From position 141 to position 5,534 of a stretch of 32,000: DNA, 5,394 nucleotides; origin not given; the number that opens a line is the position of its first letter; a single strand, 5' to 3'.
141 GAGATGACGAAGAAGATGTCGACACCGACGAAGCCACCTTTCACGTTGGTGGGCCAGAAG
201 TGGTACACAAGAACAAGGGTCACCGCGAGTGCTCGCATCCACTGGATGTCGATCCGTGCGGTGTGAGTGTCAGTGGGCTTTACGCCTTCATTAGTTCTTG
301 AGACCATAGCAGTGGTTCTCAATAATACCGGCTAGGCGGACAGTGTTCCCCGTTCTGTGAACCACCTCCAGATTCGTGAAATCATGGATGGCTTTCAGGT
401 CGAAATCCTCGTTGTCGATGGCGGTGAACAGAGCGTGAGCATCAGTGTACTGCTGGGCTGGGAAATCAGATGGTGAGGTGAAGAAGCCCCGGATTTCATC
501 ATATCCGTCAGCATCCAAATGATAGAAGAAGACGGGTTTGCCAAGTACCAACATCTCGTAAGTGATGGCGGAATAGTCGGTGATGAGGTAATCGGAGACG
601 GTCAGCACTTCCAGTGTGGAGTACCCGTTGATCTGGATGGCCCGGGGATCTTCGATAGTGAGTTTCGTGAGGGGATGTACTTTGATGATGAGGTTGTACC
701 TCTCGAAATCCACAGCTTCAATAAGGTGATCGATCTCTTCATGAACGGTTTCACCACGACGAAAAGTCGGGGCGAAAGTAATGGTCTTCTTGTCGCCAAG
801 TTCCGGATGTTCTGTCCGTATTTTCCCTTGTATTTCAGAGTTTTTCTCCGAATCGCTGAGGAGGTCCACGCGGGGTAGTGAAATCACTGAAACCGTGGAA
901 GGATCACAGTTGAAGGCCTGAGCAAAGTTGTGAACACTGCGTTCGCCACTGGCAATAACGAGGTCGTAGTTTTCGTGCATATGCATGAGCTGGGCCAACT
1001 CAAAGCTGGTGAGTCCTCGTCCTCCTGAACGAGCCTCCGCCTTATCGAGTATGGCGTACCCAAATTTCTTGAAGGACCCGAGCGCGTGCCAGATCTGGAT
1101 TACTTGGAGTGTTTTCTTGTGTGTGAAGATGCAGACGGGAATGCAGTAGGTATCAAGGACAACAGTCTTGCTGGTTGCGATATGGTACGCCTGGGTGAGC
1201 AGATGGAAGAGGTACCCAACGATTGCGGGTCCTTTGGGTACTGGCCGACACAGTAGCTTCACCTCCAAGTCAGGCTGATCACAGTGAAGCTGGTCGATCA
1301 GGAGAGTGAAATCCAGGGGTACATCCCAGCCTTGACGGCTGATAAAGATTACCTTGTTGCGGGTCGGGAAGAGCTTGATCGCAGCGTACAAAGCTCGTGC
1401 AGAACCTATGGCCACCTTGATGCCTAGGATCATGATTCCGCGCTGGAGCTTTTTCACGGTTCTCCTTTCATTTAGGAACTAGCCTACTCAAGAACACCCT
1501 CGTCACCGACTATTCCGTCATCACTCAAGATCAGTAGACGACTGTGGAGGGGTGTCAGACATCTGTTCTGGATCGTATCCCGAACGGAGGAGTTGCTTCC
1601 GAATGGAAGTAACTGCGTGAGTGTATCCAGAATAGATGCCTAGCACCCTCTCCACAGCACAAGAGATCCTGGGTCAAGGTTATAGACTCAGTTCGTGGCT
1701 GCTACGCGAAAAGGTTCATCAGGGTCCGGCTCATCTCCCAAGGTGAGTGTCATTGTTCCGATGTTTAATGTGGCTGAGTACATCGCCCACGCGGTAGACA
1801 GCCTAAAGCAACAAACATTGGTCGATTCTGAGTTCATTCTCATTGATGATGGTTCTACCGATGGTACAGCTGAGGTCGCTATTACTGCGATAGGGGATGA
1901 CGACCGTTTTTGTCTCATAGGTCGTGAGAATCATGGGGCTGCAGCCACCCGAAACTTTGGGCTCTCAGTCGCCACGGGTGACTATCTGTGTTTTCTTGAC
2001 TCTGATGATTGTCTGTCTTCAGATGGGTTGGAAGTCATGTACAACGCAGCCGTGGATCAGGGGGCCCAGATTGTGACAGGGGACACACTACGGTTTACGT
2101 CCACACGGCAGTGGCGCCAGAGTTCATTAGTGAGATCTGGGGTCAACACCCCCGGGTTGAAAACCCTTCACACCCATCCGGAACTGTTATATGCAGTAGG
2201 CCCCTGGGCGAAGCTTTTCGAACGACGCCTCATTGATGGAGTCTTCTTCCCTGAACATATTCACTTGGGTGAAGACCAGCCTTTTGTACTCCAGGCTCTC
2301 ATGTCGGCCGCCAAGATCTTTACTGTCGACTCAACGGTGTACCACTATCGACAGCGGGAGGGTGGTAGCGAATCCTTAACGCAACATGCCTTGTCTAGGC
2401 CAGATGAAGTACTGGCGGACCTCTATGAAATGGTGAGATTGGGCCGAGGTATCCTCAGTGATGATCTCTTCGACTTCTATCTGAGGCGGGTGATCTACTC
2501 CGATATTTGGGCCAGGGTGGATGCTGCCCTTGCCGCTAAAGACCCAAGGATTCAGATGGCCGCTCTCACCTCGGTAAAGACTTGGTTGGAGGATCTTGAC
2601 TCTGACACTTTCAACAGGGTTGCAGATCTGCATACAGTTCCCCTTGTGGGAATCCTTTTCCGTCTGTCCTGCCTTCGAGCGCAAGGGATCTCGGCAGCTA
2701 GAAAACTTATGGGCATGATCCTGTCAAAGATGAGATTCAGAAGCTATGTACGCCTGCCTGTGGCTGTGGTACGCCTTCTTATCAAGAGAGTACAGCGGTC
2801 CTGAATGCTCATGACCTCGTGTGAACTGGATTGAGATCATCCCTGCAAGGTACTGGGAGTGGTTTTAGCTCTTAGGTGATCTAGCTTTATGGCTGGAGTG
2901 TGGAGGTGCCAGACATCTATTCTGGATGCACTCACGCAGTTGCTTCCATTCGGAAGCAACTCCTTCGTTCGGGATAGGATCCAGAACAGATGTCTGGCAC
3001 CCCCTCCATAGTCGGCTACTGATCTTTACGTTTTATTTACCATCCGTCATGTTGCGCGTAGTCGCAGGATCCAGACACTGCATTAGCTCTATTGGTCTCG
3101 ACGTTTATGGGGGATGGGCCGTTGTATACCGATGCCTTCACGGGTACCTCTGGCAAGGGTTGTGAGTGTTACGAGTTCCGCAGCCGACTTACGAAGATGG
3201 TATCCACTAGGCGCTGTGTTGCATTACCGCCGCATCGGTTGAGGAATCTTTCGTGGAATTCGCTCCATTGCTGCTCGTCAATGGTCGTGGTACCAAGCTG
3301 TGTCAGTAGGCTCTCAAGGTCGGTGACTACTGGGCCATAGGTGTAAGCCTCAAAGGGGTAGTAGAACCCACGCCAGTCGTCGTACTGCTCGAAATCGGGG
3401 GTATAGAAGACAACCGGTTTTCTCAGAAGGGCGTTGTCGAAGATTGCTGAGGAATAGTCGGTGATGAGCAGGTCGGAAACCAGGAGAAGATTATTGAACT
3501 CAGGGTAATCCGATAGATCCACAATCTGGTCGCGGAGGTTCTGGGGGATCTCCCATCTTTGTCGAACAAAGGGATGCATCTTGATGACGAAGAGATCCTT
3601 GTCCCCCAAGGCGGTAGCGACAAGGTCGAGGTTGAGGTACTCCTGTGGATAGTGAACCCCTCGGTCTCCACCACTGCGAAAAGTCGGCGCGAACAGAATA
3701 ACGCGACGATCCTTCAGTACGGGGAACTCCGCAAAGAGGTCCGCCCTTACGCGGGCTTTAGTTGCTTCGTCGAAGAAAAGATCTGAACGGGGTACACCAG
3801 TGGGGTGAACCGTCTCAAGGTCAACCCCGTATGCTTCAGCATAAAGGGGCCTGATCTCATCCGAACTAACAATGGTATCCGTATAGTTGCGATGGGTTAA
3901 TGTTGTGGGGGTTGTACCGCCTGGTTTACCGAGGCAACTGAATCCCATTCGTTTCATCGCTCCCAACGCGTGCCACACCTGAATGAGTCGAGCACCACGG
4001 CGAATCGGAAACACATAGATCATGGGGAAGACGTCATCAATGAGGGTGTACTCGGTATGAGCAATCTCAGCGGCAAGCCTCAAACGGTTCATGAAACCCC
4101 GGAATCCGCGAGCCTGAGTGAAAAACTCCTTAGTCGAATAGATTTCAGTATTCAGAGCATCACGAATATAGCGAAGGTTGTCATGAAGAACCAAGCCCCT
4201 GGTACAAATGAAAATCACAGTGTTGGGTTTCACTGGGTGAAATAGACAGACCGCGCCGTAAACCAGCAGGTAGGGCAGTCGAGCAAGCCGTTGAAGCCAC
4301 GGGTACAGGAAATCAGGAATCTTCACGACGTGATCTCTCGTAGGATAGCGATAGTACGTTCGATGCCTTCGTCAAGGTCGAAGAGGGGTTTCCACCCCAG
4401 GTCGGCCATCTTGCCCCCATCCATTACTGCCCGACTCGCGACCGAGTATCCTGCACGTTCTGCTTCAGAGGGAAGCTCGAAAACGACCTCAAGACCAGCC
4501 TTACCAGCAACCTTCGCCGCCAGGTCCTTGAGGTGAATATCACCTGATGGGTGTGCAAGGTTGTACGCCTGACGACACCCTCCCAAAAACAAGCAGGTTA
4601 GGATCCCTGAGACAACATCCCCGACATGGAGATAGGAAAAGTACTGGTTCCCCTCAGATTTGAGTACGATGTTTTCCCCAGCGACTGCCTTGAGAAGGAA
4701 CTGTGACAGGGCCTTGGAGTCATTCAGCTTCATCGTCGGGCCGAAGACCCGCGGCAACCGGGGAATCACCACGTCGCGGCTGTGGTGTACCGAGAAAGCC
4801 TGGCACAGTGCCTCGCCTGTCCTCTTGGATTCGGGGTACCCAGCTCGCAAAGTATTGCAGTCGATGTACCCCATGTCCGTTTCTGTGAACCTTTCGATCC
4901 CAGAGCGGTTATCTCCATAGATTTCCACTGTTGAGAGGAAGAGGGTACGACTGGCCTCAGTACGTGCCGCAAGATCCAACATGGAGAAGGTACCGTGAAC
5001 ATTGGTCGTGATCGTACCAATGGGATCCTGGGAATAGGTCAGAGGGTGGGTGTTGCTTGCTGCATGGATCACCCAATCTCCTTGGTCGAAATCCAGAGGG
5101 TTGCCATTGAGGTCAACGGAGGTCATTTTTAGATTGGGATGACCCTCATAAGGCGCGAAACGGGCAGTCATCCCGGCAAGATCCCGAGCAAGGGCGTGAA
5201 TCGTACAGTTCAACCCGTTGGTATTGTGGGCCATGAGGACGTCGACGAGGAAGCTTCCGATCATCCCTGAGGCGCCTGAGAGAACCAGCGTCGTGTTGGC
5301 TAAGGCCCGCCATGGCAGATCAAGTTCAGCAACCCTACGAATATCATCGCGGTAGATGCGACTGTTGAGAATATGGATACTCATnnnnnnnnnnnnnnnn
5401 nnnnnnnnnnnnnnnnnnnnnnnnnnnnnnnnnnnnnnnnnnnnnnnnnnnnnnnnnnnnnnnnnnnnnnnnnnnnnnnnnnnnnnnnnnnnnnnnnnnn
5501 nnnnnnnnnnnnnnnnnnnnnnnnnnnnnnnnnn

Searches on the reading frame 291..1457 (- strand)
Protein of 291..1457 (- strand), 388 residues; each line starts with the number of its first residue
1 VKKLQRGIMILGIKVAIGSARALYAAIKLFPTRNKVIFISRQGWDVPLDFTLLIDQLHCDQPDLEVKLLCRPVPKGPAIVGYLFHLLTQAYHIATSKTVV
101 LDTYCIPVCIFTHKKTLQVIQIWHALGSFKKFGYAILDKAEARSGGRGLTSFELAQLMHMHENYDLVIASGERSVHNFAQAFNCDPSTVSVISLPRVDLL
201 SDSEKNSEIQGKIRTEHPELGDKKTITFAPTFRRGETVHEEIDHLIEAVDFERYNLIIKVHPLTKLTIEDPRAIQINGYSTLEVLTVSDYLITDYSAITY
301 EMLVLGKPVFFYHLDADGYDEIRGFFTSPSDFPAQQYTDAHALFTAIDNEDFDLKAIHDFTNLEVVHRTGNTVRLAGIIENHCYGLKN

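Call 48: search_protein_families(library=pfam, proteins=[window:291-1457:-], max_evalue=0.001)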
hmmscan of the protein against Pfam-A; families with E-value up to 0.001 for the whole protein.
window:291-1457:- (388 aa): 1 family
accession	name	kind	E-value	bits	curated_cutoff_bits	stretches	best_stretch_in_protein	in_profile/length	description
PF04464.20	Glyphos_transf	-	3.6e-44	151.7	22.1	1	31-361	11-346/367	CDP-Glycerol:Poly(glycerophosphate) glycerophosphotransferase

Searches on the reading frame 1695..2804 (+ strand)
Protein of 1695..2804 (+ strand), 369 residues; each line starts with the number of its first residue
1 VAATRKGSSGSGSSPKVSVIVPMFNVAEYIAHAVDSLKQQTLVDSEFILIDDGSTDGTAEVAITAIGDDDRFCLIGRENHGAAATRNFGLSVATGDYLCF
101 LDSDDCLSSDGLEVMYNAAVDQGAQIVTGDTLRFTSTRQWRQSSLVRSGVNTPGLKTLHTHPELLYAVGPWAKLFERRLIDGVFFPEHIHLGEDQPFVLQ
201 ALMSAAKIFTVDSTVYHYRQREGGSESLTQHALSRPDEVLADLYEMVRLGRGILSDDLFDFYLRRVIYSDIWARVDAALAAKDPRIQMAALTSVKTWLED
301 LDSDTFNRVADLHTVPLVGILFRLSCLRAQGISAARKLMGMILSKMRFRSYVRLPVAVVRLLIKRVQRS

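Call 48: search_protein_families(library=pfam, proteins=[window:1695-2804:+], max_evalue=0.001)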
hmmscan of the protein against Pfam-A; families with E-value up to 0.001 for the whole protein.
window:1695-2804:+ (369 aa): 3 families
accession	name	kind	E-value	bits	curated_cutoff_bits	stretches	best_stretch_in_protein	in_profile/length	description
PF00535.33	Glycos_transf_2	-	1.9e-31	109.7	23.3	1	18-144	1-129/168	Glycosyl transferase family 2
PF10111.15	Glyco_tranf_2_2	-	2e-12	47.6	27.3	1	18-117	1-104/276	Glycosyltransferase like family 2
PF13641.12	Glyco_tranf_2_3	-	3.5e-07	30.9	27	1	15-140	1-131/230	Glycosyltransferase like family 2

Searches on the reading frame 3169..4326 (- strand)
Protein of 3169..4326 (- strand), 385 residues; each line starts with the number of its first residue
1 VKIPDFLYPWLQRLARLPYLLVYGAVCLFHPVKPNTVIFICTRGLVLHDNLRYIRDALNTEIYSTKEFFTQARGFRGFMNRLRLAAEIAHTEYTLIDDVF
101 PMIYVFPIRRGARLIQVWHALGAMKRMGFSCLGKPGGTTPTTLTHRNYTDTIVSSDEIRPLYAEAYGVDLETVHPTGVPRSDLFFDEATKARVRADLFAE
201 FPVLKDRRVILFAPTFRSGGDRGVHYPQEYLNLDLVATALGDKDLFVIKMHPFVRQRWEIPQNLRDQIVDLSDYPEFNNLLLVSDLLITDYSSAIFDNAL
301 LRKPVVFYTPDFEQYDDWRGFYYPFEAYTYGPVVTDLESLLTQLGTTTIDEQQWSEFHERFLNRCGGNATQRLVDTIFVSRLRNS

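Call 4: search_protein_families(library=pfam, proteins=[window:3169-4326:-], max_evalue=0.1)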
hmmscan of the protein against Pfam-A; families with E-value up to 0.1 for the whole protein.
window:3169-4326:- (385 aa): 1 family
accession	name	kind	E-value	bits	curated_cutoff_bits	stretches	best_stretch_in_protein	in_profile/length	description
PF04464.20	Glyphos_transf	-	1.1e-71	242.2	22.1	1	27-378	6-366/367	CDP-Glycerol:Poly(glycerophosphate) glycerophosphotransferase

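Call 7: search_protein_families(library=ncbifam, proteins=[window:3169-4326:-], max_evalue=0.1)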
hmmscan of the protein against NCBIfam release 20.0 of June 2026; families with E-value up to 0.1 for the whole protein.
window:3169-4326:- (385 aa): 4 families
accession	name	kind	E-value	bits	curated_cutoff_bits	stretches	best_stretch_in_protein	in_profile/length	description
NF041713.1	Tar_polymTarL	equivalog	6.3e-85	285.9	1000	1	23-379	199-561/562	teichoic acid ribitol-phosphate polymerase TarL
NF041712.1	techglyph_taseTarF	equivalog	6.5e-32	111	550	1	149-378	153-387/388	teichoic acid glycerol-phosphate transferase TarF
NF041711.1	TagprimaseTarB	equivalog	6.9e-20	71.6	500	1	86-349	87-333/362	teichoic acid glycerol-phosphate primase TarB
NF046086.1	BFO_1060_trans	domain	0.029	13.5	200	0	245-316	222-297/365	BFO_1060 family glycosyltransferase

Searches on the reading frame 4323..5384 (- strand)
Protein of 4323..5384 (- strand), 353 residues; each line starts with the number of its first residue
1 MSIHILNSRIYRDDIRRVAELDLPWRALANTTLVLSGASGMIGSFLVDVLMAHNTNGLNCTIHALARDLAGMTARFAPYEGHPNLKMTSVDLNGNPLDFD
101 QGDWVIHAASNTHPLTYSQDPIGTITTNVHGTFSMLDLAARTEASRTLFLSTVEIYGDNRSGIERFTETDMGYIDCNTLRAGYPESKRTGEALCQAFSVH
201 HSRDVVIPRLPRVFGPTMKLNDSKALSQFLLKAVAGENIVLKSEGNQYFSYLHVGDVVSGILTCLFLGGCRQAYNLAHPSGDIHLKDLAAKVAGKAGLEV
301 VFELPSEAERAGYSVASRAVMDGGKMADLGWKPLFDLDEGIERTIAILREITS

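Call 7: search_protein_families(library=ncbifam, proteins=[window:4323-5384:-], max_evalue=0.1)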
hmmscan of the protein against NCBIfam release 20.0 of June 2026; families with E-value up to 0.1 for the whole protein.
window:4323-5384:- (353 aa): 22 families
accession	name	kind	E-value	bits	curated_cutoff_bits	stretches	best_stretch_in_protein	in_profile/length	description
TIGR01181.1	dTDP_gluc_dehyt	equivalog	1.5e-23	83.4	365.1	1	33-346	2-309/321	dTDP-glucose 4,6-dehydratase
TIGR01746.1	Thioester-redct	subfamily_domain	2.7e-15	56.5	213.35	2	103-301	90-285/371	thioester reductase domain-containing protein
NF007582.0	PRK10217.1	equivalog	1.8e-10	40.4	698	1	33-278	4-253/355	dTDP-glucose 4,6-dehydratase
NF008872.0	PRK11908.1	equivalog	1.3e-09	37.5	294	1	99-296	66-271/349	bifunctional UDP-4-keto-pentose/UDP-xylose synthase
NF047922.1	GDPFucSynFcl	equivalog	3.7e-09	36.5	500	1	119-345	72-298/308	GDP-L-fucose synthase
TIGR04180.1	EDH_00030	hypoth_equivalog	7.1e-09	35.1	475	1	34-334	2-295/297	NAD-dependent 4,6-dehydratase LegB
NF007490.0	PRK10084.1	subfamily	4.4e-07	29.2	649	1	35-346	5-332/361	dTDP-glucose 4,6-dehydratase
TIGR01179.1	galE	equivalog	5.9e-07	28.6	262.3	1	33-342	2-319/332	UDP-glucose 4-epimerase GalE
TIGR01777.1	yfcH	hypoth_equivalog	8.8e-07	28.8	207.35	1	34-324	2-269/292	TIGR01777 family oxidoreductase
TIGR02622.1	CDP_4_6_dhtase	equivalog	2.3e-06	27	278.45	1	101-197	77-168/352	CDP-glucose 4,6-dehydratase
TIGR03466.1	HpnA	hypoth_equivalog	1.4e-05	24.2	367.65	1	35-208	5-165/327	hopanoid-associated sugar epimerase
NF050030.1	thlkprotThyD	equivalog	0.00011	21.5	400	1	35-292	5-246/305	thylakoid membrane protein ThyD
TIGR02197.1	heptose_epim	equivalog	0.00017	20.9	274.6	1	34-345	2-310/316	ADP-glyceromanno-heptose 6-epimerase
NF038078.1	NRPS_MxcG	equivalog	0.00044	17.6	2300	1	31-217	1083-1278/1442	myxochelin non-ribosomal peptide synthetase MxcG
NF047837.1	UDPAcbARedWbcJ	equivalog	0.00088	18.3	500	1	182-292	102-211/372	UDP-2-acetamido-2,6-beta-L-arabino-hexul-4-ose reductase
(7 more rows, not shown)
